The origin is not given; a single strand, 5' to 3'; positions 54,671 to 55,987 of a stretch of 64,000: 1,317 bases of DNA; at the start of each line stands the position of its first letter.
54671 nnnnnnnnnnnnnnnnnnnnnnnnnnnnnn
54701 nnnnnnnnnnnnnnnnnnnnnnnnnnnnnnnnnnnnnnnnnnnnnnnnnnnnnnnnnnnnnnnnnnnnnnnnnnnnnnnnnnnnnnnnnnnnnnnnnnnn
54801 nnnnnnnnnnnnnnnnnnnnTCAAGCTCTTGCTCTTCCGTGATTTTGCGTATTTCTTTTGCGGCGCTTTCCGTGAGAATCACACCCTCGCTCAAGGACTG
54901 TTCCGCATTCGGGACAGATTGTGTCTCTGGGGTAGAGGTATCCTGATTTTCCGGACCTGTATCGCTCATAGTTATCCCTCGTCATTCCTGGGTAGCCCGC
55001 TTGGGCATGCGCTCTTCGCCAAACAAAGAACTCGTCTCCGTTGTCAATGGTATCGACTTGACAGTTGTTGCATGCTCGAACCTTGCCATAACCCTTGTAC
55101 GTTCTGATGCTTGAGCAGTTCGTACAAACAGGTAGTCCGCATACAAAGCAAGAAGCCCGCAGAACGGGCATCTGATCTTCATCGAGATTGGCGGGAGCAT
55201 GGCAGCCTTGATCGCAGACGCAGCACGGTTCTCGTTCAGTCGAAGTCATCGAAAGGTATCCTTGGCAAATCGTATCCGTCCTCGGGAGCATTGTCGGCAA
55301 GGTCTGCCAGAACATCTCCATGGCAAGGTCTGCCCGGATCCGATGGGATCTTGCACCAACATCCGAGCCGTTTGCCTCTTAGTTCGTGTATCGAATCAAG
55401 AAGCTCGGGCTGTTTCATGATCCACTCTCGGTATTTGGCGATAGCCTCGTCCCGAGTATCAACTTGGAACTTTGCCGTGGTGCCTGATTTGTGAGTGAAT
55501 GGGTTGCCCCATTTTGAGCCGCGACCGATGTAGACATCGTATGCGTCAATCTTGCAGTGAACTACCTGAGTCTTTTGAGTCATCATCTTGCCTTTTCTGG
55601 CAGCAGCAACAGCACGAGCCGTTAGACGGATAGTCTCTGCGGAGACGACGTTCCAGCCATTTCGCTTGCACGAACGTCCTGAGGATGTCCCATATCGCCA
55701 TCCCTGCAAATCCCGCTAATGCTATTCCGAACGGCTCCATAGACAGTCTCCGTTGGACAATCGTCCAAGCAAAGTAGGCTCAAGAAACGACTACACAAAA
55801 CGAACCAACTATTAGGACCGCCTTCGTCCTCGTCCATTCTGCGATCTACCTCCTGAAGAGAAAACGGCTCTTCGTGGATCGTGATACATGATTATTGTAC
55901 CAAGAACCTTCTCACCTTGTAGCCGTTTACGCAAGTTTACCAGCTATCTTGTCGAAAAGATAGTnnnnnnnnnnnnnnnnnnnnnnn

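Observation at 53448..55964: Inverted four-gene island (S8 protease, IscA, Cys-rich protein, DUF4326) followed by a 250-380 nt divergent intergenic region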

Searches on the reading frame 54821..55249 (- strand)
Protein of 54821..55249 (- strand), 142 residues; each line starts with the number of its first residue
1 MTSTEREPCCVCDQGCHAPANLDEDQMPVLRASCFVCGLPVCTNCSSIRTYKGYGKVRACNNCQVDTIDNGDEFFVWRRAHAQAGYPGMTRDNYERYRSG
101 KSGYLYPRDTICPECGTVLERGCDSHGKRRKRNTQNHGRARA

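Call 5: search_protein_families(library=pfam, proteins=[window:54821-55249:-], max_evalue=0.01)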
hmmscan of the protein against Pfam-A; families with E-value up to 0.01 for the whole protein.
window:54821-55249:- (142 aa): 0 families

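Call 7: search_protein_families(library=phrogs, proteins=[window:54821-55249:-], max_evalue=0.001)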
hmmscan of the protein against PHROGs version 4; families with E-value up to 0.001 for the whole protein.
window:54821-55249:- (142 aa): 0 families

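Call 12: find_homologous_proteins(query=window:54821-55249:-, max_evalue=0.01)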
Query window:54821-55249:-: 2 candidates shared short words with the query, none scored E <= 0.01.
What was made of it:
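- Tried and rejected: No hit (call 12).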

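Call 25: search_protein_representatives(protein=window:54821-55249:-)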
Query: 142 residues. Proteins with E-value up to 0.001 (for the whole library): 201; up to 1e-10: 40; up to 1e-30: 0. The best 150 are listed.
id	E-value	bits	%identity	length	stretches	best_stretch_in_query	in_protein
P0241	1.6e-19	86.6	59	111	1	6-87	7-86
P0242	9.1e-19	84.2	52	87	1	6-82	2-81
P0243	1.2e-18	83.8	56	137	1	5-92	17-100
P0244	6.9e-18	81.3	53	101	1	4-81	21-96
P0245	1.0e-17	80.8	53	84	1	5-86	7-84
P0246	7.2e-17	78.0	51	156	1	6-89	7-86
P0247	1.4e-15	73.8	45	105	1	4-100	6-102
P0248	4.4e-15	72.2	53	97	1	9-87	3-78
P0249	1.6e-14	70.4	47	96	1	7-96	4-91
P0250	2.1e-14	70.0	48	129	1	4-80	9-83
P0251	4.3e-14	69.0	51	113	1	4-95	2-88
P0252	4.3e-14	69.0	42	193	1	5-95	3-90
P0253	5.5e-14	68.7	51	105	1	6-92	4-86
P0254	5.7e-14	68.6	55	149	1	6-87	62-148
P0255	1.2e-13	67.6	45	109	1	7-98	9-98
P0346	1.3e-06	44.7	40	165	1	7-128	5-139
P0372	1.3e-05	41.5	38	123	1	4-110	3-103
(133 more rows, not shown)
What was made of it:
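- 54821..55249 (-): FYVE-like cross-brace zinc-finger protein (142 aa), unannotated in the public assemblies. The core is aa 1-~100. The tail, aa ~101-142, is lineage-specific. The last 149 nt (from codon 94) overlap IscA. HMMER finds 201 homologues, 40 of them at E<=1e-10 (call 25).
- Tried and rejected: This was misleading, because gene callers skip the ORF; exhaustive HMMER then found 201 homologues (call 25).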

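Call 28: search_protein_families(library=pfam, alignment_id=A2, max_evalue=0.1)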
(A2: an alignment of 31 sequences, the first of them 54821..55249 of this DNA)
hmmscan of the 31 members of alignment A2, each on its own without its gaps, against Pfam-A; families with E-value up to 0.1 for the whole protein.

A. member 1, window:54821-55249:- (142 aa): 3 families
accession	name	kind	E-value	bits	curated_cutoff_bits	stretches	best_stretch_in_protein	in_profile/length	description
PF08274.17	Zn_Ribbon_YjdM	-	0.012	16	30.8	0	39-63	2-25/30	PhnA Zinc-Ribbon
PF08271.17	Zn_Ribbon_TF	-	0.034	14.1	29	1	109-120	19-30/43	TFIIB zinc-binding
PF13248.11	Zn_ribbon_3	-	0.054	13.4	27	1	107-119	14-26/26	zinc-ribbon domain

B. families by the number of members that match (of 31 scanned): 24 families
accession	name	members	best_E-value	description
PF01363.27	FYVE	20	2.2e-05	FYVE zinc finger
PF00643.29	zf-B_box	8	0.00021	B-box zinc finger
PF21272.3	FYVE_CARP1-2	7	0.0061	E3 ubiquitin-protein ligase CARP1/2, FYVE/PHD zinc finger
PF23663.1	Znf_SCAND3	3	0.00011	SCAN domain-containing protein 3-like zinc finger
PF25287.1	zf-B_box_Trim66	3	0.0057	Trim66, B-box zinc-binding domain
PF02318.22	FYVE_2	3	0.018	FYVE-type zinc finger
PF08274.17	Zn_Ribbon_YjdM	2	0.012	PhnA Zinc-Ribbon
PF22586.1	ANCHR-like_BBOX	2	0.026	ANCHR-like B-box zinc-binding domain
PF04981.18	NMD3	1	0.0019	NMD3 family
PF14569.12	zf-UDP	1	0.01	Zinc-binding RING-finger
PF25112.1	zf-AtTam37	1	0.014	AtTam37 zinc finger region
PF14319.11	Zn_Tnp_IS91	1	0.017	Transposase zinc-binding domain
PF25447.1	RING_ZNF598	1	0.017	ZNF598 RING finger domain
PF08271.17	Zn_Ribbon_TF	1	0.034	TFIIB zinc-binding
PF13510.11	Fer2_4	1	0.036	2Fe-2S iron-sulfur cluster binding domain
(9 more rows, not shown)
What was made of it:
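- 54821..55249 (-): 20 of 31 members give sub-threshold Pfam FYVE hits (call 28).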

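Call 29: search_solved_structures(query=A2, max_evalue=1, show_alignments=2)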
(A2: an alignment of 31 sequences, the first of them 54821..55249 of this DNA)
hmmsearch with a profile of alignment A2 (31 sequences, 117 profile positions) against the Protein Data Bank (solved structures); distinct sequences matched with E-value up to 1: 13.
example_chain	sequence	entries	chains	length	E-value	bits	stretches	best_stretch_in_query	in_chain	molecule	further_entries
1hyi_A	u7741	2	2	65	0.00047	23.6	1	14-67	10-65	ENDOSOME-ASSOCIATED PROTEIN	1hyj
6tly_A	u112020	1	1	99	0.0028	21.1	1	15-65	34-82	Protein kinase, putative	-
1joc_A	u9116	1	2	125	0.0047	20.3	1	14-67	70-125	Early Endosomal Autoantigen 1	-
3zyq_A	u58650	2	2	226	0.015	18.7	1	15-66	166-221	HEPATOCYTE GROWTH FACTOR-REGULATED TYROSINE KINASE SUBSTRATE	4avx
1y02_A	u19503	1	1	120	0.028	17.8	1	15-65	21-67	FYVE-RING finger protein SAKURA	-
3mpx_A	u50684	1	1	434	0.03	17.7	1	26-64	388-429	FYVE, RhoGEF and PH domain-containing protein 5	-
2yw8_A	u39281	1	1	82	0.13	15.7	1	15-63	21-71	RUN and FYVE domain-containing protein 1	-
2yqm_A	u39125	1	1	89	0.16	15.4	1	15-63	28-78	RUN and FYVE domain-containing protein 1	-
5fey_A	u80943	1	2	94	0.2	15.1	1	18-85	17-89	E3 ubiquitin-protein ligase TRIM32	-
1vfy_A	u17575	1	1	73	0.31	14.5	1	16-65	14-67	PHOSPHATIDYLINOSITOL-3-PHOSPHATE BINDING FYVE DOMAIN OF PROTEIN VPS27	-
6w9n_A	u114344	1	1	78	0.39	14.1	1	25-65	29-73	WD repeat and FYVE domain-containing protein 3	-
2mvw_A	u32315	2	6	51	0.96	12.9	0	27-53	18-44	Protein PML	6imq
1z2q_A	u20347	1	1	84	0.99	12.8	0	23-65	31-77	LM5-1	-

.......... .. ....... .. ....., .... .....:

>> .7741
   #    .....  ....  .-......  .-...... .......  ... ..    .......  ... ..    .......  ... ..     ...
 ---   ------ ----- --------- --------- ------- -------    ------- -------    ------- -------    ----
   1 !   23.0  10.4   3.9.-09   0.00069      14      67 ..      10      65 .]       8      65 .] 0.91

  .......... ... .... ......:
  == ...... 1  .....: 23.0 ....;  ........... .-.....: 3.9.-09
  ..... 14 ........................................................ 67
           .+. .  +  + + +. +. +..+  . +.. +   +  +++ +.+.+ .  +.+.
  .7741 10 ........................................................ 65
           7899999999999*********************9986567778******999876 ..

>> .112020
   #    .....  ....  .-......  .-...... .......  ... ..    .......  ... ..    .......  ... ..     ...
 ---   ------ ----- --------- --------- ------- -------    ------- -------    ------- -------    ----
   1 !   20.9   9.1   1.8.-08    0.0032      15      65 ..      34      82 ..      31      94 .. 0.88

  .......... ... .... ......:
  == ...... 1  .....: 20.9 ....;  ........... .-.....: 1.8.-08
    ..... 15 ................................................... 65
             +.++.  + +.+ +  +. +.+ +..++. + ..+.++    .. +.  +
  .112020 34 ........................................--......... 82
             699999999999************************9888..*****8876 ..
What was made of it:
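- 54821..55249 (-): A family profile hits the EEA1 FYVE domain in PDB at E 5e-4 (call 29).
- On FYVE zinc finger (PF01363): The profile hits the EEA1 FYVE domain at E 5e-4 (call 29).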

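Call 47: list_cluster_members(proteins=[P0241, P0242, P0243, P0244, P0245, P0246, P0247, P0252, P0346, P0372])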
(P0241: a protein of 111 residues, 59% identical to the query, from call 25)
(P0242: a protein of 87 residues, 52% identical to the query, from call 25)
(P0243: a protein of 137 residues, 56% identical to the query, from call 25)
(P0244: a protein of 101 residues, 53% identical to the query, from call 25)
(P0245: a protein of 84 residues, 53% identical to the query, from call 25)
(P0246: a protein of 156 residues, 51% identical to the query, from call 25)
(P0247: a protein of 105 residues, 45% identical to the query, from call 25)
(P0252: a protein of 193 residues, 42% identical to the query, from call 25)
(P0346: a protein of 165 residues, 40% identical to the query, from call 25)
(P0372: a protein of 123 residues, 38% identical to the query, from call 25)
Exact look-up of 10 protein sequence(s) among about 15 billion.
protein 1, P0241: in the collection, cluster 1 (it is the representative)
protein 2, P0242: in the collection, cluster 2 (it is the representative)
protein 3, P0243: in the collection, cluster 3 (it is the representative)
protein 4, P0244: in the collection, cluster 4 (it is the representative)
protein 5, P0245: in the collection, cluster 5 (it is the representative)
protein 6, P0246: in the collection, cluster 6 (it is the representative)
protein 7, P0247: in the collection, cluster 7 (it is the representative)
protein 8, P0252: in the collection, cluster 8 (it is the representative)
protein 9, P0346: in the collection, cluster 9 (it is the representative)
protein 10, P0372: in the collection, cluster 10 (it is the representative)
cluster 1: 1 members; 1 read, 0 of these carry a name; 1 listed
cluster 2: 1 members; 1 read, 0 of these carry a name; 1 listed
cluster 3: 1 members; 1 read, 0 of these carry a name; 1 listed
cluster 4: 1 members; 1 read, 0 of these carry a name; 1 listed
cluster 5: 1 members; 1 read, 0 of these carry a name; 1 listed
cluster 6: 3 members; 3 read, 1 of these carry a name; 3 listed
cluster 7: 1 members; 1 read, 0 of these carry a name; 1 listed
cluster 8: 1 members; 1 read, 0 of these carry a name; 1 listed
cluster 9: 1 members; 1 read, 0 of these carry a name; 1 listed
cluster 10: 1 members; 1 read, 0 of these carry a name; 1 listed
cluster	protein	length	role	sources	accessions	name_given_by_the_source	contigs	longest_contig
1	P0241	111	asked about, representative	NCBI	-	-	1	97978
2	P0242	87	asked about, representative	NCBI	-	-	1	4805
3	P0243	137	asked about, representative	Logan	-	-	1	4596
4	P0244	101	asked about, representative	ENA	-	-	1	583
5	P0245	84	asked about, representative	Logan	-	-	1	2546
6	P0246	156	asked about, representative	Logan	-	-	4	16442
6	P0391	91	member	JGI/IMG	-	hypothetical protein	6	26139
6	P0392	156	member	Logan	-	-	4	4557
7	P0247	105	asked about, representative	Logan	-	-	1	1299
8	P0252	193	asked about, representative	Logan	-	-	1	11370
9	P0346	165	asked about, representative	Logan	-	-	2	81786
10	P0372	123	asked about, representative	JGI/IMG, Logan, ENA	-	-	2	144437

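Call 48: find_encoding_contigs(protein=P0241, flank=6000, max_places=1)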
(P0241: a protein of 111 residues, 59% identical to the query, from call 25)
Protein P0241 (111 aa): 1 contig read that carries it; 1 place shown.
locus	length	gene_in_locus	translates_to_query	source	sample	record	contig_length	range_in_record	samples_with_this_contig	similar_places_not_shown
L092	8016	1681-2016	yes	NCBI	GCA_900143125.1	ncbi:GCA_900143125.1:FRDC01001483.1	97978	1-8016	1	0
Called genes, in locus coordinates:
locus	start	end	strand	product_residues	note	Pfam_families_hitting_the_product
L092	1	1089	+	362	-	?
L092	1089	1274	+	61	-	-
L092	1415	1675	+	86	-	-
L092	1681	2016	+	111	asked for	-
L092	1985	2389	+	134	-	-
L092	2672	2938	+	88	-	-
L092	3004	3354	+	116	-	-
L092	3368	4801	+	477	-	PF00004:AAA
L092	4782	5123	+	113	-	-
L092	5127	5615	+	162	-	-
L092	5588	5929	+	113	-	-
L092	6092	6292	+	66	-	-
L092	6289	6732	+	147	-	-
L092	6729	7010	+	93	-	-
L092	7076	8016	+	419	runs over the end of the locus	PF12768:Rax2 (faint)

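Call 49: find_encoding_contigs(protein=P0372, flank=6000, max_places=1)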
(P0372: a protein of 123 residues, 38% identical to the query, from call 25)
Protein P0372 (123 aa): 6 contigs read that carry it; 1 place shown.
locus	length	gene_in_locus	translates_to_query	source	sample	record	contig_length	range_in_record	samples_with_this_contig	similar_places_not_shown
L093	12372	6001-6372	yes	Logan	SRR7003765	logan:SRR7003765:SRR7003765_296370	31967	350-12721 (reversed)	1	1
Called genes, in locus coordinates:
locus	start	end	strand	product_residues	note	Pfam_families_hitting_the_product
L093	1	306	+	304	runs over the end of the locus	-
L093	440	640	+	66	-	-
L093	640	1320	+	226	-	-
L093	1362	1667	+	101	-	-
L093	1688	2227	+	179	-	PF07638:Sigma70_ECF (weak), PF04542:Sigma70_r2, PF08281:Sigma70_r4_2, PF04545:Sigma70_r4 (weak)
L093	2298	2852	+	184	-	PF13539:Peptidase_M15_4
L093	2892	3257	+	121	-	-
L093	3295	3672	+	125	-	-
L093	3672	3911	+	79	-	-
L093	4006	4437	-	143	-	-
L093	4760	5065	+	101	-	-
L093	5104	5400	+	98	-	-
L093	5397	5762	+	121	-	-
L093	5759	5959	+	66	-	-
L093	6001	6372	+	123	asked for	-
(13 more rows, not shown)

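Call 58: predict_structure(alignment_id=A2)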
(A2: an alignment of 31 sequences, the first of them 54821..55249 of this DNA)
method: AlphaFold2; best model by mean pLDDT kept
length: 142 residues; sequences in the alignment: 31
mean_pLDDT: 83.3   pTM: 0.68
mean pLDDT of the five models: 83.3, 83.2, 83.1, 82.9, 82.7
residues with pLDDT >= 90: 86; 70-90: 14; 50-70: 39; < 50: 3
segments of 3 or more residues with pLDDT < 50: none
pLDDT, mean of each block of 10 residues (from residue 1): 78 95 95 97 97 97 97 96 89 91 61 63 55 57 69
secondary structure, 60 per line:
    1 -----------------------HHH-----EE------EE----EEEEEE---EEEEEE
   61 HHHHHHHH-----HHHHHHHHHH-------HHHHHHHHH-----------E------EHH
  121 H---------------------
elements in order: E46-51 E55-60 H61-68 H74-83 H91-99
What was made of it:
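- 54821..55249 (-): AF2 pLDDT is 89-97 for aa 11-100 and 55-69 beyond (call 58).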

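Call 61: fold_search(model_id=the predicted structure, library=pdb)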
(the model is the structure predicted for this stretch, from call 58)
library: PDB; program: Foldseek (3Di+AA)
matches with E <= 10: 97; with E <= 0.001: 0
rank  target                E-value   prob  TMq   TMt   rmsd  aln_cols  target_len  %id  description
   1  2a20_MODEL_1_A        1.1e-01  0.96  0.22  0.48   3.5        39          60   18  Solution structure of Rim2 Zinc Finger Domain (released 2005-08-16)
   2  1zbd_B                2.3e-01  0.66  0.22  0.25   8.9        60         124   22  STRUCTURAL BASIS OF RAB EFFECTOR SPECIFICITY: CRYSTAL STRUCTURE OF THE SMALL G PROTEIN RAB3A COMPLEXED WITH THE EFFECT (released 1999-04-02)
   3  8ev3_u                3.2e-01  0.30  0.23  0.39  13.7        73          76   15  Ytm1 associated 60S nascent ribosome (-Fkbp39) State 1B (released 2022-11-30)
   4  2cjs_C                5.7e-01  0.66  0.27  0.62   4.8        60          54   18  Structural Basis for a Munc13-1 Homodimer - Munc13-1 - RIM Heterodimer Switch: C2-domains as Versatile Protein-Protein (released 2006-06-07)
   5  8eup_u                6.5e-01  0.21  0.23  0.30  13.8        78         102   15  Ytm1 associated 60S nascent ribosome State 1A (released 2022-11-30)
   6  8i9r_CQ               1.1e+00  0.18  0.23  0.28  11.7        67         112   16  Cryo-EM structure of a Chaetomium thermophilum pre-60S ribosomal subunit - State 5S RNP (released 2023-05-17)
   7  8etg_u                1.1e+00  0.11  0.19  0.26  14.4        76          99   16  Fkbp39 associated 60S nascent ribosome State 3 (released 2022-11-30)
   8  6zu5_LW0              1.2e+00  0.16  0.23  0.33  11.3        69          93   20  Structure of the Paranosema locustae ribosome in complex with Lso2 (released 2020-11-04)
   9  8esr_u                1.2e+00  0.15  0.22  0.30  13.8        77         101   17  Ytm1 associated nascent 60S ribosome (-fkbp39) State 2 (released 2022-11-30)
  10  2zet_C                1.2e+00  0.11  0.24  0.24  12.7       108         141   19  Crystal structure of the small GTPase Rab27B complexed with the Slp homology domain of Slac2-a/melanophilin (released 2008-09-30)
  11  2iyk_A                1.3e+00  0.33  0.22  0.20   3.2        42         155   17  Crystal structure of the UPF2-interacting domain of nonsense mediated mRNA decay factor UPF1 (released 2006-08-30)
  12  8fkp_SV               1.5e+00  0.15  0.22  0.23  11.4        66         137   18  Human nucleolar pre-60S ribosomal subunit (State A1) (released 2023-07-12)
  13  7qep_N4               1.8e+00  0.15  0.23  0.35   9.7        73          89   11  Cryo-EM structure of the ribosome from Encephalitozoon cuniculi (released 2022-02-09)
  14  6ydh_MODEL_1_A        2.1e+00  0.12  0.21  0.39   9.9        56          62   14  Solution structure and dynamics of Zn-Finger HVO_2753 protein (released 2020-09-23)
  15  7qca_LW0              2.2e+00  0.07  0.20  0.27  23.0       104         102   12  Spraguea lophii ribosome (released 2022-11-30)
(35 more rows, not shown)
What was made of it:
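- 54821..55249 (-): Foldseek's top hits are Rim2, rabphilin and RUFY1 FYVE-type fingers, all weak (call 61).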

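Call 65: search_protein_families(library=padloc, proteins=[window:54821-55249:-], max_evalue=0.001)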
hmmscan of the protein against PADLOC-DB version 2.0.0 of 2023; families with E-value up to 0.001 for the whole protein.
window:54821-55249:- (142 aa): 0 families

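Call 66: search_protein_families(library=ncbifam, proteins=[window:54821-55249:-], max_evalue=0.001)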
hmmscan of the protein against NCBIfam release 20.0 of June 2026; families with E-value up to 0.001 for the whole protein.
window:54821-55249:- (142 aa): 0 families

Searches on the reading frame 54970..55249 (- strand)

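Call 62: search_dna_similar(query=window:54970-55249:-, collection=phages, mode=protein, max_evalue=0.001, max_rows=15)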
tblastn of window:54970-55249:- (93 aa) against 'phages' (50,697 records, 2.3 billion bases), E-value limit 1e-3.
No match.
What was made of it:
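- Tried and rejected: No match (call 62).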

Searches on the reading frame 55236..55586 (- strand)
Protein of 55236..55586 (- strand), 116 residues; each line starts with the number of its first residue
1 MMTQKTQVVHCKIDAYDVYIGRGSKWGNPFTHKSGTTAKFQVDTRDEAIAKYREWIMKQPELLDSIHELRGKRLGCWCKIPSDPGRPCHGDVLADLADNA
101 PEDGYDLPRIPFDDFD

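Call 5: search_protein_families(library=pfam, proteins=[window:55236-55586:-], max_evalue=0.01)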
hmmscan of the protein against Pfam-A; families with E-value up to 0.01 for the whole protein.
window:55236-55586:- (116 aa): 1 family
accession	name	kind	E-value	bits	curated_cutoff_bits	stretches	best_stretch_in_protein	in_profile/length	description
PF14216.11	DUF4326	-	2.5e-25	89.4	25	1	7-94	2-81/82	Domain of unknown function (DUF4326)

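Call 7: search_protein_families(library=phrogs, proteins=[window:55236-55586:-], max_evalue=0.001)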
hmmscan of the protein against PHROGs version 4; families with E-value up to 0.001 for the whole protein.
window:55236-55586:- (116 aa): 2 families
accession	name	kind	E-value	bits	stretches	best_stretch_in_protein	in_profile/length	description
phrog_464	-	unknown function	1.4e-37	131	1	2-109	188-297/322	unknown function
phrog_32227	-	unknown function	1e-09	39.5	1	12-105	122-228/230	-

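Call 65: search_protein_families(library=padloc, proteins=[window:55236-55586:-], max_evalue=0.001)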
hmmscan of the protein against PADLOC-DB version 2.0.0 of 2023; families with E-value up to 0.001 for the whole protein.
window:55236-55586:- (116 aa): 0 families

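Call 66: search_protein_families(library=ncbifam, proteins=[window:55236-55586:-], max_evalue=0.001)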
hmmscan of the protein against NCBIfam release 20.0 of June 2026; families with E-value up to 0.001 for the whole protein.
window:55236-55586:- (116 aa): 0 families

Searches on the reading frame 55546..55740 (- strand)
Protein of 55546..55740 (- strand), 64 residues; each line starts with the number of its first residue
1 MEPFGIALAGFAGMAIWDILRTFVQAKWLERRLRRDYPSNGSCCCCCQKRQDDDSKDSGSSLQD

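Call 5: search_protein_families(library=pfam, proteins=[window:55546-55740:-], max_evalue=0.01)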
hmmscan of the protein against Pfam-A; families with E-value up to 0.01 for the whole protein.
window:55546-55740:- (64 aa): 0 families

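Call 43: search_protein_families(library=phrogs, proteins=[window:55546-55740:-], max_evalue=0.01)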
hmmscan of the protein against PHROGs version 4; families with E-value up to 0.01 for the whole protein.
window:55546-55740:- (64 aa): 0 families

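Call 44: search_protein_families(library=pfam, proteins=[window:55546-55740:-], max_evalue=0.01)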
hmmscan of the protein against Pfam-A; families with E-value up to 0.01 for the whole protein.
window:55546-55740:- (64 aa): 0 families
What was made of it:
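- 55546..55740 (-): Small hydrophobic-helix protein (64 aa) with a conserved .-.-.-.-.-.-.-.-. motif and a juxtaposed Cys cluster (CCCCC). It overlaps ORF71 by 119 nt in frame +1 and the DUF4326 start by 41 nt. The public gene calls miss it. No Pfam or PHROG hit (calls 43, 44).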

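Call 65: search_protein_families(library=padloc, proteins=[window:55546-55740:-], max_evalue=0.001)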
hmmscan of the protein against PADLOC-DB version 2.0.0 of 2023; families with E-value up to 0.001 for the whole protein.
window:55546-55740:- (64 aa): 0 families

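Call 66: search_protein_families(library=ncbifam, proteins=[window:55546-55740:-], max_evalue=0.001)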
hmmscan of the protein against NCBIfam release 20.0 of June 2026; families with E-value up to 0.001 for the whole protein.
window:55546-55740:- (64 aa): 0 families

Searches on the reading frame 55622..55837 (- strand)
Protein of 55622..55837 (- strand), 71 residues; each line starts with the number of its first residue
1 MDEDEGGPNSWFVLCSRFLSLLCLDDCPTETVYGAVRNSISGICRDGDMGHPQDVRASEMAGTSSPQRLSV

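Call 97: search_protein_families(library=pfam, proteins=[window:55622-55837:-], max_evalue=0.01)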
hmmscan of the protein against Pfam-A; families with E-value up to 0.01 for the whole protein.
window:55622-55837:- (71 aa): 0 families
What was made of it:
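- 55622..55837 (-): ORF71, the first gene of the island. The N-terminal ~34 aa are conserved (MD-acidic, a hydrophobic helix, DD...YG). The C-terminal part overlaps the next gene and looks unconstrained. No Pfam hit (call 97).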
